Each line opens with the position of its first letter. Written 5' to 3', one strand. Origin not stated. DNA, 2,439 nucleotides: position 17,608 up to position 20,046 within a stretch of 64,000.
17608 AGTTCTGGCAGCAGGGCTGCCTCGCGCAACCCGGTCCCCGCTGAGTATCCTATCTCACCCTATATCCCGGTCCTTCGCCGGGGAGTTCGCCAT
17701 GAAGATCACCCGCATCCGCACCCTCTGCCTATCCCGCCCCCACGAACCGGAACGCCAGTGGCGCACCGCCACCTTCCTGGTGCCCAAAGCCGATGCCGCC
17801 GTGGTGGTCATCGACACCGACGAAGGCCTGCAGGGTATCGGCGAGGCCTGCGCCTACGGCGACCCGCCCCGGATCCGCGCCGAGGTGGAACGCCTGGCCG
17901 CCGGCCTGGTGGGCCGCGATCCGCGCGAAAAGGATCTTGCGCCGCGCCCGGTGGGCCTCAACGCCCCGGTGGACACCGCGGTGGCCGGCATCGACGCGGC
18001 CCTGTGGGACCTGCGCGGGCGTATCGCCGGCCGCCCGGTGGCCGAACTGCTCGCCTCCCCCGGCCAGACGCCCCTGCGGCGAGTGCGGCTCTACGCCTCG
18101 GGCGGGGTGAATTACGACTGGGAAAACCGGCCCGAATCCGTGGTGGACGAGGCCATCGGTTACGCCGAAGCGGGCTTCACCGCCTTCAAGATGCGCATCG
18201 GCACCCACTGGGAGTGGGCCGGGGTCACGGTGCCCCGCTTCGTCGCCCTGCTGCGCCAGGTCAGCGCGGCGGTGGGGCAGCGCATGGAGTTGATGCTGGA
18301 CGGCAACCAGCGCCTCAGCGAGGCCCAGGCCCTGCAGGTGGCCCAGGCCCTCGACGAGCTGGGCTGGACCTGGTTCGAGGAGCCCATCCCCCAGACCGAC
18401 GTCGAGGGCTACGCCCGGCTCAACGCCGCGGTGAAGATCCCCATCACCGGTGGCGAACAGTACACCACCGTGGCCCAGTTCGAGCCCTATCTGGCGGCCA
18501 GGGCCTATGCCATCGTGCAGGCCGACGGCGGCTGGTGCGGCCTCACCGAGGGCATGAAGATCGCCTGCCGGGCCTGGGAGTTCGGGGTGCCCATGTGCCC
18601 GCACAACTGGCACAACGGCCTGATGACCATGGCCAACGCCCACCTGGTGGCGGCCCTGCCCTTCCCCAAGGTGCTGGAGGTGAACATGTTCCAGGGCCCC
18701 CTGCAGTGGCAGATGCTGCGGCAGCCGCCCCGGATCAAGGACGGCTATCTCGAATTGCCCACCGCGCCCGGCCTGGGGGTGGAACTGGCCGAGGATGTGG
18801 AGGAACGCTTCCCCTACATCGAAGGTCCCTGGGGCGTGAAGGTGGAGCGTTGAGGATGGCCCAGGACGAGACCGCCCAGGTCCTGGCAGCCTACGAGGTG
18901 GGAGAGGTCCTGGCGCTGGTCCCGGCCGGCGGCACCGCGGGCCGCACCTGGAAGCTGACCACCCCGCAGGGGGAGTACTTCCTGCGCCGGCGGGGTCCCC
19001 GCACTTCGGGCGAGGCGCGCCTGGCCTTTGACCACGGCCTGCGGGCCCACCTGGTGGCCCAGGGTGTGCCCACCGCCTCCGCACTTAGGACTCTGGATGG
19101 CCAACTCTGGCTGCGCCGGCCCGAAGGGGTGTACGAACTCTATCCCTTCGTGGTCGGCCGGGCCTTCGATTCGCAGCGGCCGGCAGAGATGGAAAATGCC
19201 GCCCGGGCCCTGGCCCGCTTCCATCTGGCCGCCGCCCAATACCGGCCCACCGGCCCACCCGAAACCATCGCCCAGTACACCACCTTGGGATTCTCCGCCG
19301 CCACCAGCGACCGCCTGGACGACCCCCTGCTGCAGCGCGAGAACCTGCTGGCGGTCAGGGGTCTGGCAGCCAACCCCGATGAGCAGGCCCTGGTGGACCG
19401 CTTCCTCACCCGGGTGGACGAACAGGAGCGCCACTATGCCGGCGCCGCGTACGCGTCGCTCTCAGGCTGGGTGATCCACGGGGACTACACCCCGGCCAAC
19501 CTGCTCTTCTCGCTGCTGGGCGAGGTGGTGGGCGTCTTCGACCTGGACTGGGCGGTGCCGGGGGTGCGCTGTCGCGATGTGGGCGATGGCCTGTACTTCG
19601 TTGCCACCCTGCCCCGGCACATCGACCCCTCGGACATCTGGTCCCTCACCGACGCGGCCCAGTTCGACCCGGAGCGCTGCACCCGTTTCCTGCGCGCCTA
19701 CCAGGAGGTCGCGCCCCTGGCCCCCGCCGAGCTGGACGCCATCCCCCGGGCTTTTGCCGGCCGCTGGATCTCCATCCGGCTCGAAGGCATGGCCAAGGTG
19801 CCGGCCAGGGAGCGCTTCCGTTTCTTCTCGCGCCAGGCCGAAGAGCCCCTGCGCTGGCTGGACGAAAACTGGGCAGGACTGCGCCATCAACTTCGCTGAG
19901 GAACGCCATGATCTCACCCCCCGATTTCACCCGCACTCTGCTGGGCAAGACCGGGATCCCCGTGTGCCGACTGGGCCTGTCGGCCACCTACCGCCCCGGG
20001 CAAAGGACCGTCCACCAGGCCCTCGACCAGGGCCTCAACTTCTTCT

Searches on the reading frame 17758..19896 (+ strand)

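Call 24: search_protein_families(library=pfam, proteins=[window:17758-19896:+], max_evalue=0.001)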
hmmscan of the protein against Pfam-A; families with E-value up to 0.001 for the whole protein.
window:17758-19896:+ (713 aa): 1 family
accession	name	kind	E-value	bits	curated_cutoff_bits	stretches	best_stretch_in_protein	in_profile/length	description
PF01636.29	APH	-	5e-20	72.7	23.2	1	390-619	6-218/239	Phosphotransferase enzyme family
